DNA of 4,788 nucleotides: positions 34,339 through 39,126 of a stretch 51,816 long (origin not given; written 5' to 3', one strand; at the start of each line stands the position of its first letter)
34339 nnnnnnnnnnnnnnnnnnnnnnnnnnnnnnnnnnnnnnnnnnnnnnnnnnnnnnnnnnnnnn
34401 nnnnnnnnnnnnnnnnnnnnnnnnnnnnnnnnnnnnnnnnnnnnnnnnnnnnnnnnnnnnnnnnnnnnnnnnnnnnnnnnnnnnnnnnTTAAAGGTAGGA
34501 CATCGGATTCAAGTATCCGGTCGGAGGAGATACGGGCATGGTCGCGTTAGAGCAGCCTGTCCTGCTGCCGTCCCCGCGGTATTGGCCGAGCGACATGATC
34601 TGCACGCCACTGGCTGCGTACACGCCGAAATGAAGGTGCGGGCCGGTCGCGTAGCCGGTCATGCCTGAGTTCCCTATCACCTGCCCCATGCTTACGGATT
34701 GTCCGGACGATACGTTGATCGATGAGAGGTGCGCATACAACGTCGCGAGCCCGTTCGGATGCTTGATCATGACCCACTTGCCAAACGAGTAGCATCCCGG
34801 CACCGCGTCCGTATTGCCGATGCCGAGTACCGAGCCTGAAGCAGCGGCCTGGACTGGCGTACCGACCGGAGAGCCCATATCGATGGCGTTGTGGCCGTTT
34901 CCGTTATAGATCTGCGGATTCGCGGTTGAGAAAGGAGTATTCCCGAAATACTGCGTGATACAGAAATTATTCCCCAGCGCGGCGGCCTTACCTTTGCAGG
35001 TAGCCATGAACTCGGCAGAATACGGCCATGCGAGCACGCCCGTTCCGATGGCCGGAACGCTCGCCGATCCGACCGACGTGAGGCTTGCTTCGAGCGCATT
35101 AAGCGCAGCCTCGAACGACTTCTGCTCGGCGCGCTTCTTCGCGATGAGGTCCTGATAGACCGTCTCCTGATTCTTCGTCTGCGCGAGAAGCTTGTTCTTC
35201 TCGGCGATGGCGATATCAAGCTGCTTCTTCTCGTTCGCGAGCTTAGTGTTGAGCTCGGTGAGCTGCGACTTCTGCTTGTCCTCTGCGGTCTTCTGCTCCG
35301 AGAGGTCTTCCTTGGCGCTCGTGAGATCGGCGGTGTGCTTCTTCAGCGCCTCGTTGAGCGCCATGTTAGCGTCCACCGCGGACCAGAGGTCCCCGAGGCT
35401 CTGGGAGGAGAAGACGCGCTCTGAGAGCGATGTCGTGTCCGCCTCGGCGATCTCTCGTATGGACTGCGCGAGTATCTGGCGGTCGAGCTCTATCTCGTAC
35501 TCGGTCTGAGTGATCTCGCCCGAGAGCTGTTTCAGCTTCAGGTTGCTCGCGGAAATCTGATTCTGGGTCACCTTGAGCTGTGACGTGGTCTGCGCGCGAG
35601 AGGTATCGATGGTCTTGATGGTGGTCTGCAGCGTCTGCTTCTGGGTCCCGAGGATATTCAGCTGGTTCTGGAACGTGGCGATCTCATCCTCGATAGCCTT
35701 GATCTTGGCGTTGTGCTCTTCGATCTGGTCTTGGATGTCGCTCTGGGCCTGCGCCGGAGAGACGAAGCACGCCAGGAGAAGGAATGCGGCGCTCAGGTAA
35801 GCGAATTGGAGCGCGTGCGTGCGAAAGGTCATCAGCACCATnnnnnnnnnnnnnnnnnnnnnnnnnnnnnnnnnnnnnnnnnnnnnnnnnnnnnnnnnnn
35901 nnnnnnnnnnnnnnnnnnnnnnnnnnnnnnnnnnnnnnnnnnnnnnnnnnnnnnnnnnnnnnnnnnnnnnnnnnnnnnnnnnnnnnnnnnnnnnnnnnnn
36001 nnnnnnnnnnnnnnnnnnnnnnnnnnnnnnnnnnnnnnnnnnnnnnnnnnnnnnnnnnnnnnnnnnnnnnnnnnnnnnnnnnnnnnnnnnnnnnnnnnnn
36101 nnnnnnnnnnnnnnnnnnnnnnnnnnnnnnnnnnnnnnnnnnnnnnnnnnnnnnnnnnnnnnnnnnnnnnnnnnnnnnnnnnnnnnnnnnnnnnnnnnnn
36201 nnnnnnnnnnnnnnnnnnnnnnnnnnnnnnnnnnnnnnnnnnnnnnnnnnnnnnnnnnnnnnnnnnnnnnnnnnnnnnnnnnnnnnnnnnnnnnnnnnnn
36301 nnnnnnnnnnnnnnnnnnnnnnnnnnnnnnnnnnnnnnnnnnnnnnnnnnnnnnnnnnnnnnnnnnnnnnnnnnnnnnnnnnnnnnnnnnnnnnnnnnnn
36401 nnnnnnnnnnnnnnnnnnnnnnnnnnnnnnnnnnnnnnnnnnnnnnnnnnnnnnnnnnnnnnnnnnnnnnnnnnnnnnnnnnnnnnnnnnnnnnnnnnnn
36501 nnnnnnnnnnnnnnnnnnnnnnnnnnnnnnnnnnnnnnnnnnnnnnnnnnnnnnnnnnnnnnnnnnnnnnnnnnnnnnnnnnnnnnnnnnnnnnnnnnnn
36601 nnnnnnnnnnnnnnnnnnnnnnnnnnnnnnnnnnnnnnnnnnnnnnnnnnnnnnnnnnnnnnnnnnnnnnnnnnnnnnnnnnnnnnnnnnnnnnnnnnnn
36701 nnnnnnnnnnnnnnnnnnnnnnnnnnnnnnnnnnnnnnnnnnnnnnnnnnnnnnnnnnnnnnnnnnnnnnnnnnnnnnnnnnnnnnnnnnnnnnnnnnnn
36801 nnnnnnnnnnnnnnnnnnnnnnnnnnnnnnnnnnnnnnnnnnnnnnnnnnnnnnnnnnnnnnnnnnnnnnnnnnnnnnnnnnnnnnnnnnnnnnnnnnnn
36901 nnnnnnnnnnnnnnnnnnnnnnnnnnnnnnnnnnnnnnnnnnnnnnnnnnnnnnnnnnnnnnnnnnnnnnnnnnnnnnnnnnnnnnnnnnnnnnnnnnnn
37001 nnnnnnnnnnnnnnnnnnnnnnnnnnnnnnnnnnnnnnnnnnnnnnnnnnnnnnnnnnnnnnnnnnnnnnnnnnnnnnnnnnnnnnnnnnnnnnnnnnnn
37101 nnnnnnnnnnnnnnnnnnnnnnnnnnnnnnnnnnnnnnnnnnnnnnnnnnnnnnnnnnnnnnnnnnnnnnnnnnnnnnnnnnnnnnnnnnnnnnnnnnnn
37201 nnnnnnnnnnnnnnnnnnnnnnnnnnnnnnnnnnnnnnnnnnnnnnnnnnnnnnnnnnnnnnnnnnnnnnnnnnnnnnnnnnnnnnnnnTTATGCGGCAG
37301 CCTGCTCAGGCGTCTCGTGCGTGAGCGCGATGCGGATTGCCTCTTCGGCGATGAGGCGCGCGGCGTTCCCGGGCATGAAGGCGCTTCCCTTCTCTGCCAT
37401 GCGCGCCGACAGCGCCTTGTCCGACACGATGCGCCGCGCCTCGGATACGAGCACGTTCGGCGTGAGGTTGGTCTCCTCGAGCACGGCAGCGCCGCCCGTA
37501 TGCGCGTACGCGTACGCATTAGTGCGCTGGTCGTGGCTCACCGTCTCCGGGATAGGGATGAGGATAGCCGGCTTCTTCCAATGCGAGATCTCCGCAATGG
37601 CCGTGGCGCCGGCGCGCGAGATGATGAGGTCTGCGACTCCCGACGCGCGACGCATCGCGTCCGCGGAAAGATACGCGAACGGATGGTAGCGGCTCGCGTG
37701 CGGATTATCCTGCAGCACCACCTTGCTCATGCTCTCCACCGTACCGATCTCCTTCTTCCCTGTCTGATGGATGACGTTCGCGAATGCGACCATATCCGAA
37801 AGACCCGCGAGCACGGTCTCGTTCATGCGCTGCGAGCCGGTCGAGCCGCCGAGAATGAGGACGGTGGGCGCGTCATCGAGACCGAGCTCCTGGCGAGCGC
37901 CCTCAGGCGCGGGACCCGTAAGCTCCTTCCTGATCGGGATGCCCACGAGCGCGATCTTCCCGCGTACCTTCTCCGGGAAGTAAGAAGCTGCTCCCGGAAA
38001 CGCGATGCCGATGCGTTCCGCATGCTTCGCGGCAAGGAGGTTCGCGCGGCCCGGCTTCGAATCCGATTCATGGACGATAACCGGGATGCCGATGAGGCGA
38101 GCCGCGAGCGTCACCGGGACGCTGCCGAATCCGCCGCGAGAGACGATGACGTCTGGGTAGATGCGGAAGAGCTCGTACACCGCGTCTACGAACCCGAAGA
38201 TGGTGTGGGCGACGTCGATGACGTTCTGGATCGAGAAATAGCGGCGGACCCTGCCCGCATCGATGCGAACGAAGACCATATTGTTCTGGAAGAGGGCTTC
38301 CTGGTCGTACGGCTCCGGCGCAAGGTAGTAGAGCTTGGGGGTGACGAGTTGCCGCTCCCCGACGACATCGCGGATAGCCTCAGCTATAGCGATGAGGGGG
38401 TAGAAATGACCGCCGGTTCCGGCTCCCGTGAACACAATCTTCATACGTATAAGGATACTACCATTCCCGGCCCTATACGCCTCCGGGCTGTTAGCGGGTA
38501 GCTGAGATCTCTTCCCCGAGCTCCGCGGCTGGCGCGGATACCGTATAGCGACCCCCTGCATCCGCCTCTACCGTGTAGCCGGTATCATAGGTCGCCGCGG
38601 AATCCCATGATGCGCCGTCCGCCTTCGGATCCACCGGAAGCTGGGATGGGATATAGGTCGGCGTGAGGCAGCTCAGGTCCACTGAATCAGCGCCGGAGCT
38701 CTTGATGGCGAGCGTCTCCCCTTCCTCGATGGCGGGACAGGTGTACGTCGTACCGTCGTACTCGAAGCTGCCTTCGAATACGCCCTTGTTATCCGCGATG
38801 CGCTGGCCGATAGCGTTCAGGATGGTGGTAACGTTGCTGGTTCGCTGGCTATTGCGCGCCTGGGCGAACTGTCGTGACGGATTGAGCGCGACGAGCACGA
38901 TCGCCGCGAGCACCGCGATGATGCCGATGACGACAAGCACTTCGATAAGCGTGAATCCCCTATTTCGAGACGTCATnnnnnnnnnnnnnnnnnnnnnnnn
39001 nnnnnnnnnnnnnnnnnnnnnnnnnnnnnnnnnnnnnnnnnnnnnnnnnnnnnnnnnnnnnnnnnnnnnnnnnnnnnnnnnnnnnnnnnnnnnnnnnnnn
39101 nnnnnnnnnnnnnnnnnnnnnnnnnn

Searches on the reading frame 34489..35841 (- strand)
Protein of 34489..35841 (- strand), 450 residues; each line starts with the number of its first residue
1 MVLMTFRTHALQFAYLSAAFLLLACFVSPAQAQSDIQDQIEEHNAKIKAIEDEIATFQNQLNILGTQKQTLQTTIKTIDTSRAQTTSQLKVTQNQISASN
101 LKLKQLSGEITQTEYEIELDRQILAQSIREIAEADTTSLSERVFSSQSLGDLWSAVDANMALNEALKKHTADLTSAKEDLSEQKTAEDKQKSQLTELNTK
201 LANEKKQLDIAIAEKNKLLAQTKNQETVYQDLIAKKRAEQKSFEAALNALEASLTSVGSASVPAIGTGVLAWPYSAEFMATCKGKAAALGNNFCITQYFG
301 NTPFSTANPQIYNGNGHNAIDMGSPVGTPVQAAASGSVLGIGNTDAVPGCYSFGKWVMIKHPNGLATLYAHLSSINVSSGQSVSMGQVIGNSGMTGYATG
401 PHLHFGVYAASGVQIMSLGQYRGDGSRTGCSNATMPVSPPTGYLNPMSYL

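Call 89: search_protein_families(library=pfam, proteins=[window:34489-35841:-], max_evalue=0.001)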
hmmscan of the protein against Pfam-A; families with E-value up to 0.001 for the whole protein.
window:34489-35841:- (450 aa): 1 family
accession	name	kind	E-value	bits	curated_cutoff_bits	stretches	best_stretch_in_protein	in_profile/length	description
PF01551.29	Peptidase_M23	-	7e-28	97.1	28.7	1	316-409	2-89/96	Peptidase family M23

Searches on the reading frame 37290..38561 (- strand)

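Call 89: search_protein_families(library=pfam, proteins=[window:37290-38561:-], max_evalue=0.001)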
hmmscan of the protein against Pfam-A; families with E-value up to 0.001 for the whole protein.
window:37290-38561:- (423 aa): 2 families
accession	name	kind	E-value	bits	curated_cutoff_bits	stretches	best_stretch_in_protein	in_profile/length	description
PF04101.22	Glyco_tran_28_C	-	2.9e-30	105.9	22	1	233-391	1-153/166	Glycosyltransferase family 28 C-terminal domain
PF03033.26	Glyco_transf_28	-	2.3e-21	76.8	26.2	1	42-185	1-138/139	Glycosyltransferase family 28 N-terminal domain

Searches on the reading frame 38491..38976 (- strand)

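Call 89: search_protein_families(library=pfam, proteins=[window:38491-38976:-], max_evalue=0.001)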
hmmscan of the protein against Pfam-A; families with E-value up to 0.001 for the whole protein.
window:38491-38976:- (161 aa): 1 family
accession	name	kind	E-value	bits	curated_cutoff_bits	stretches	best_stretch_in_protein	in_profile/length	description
PF07963.17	N_methyl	-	3.3e-09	36.4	21.2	1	3-28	2-27/27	Prokaryotic N-terminal methylation motif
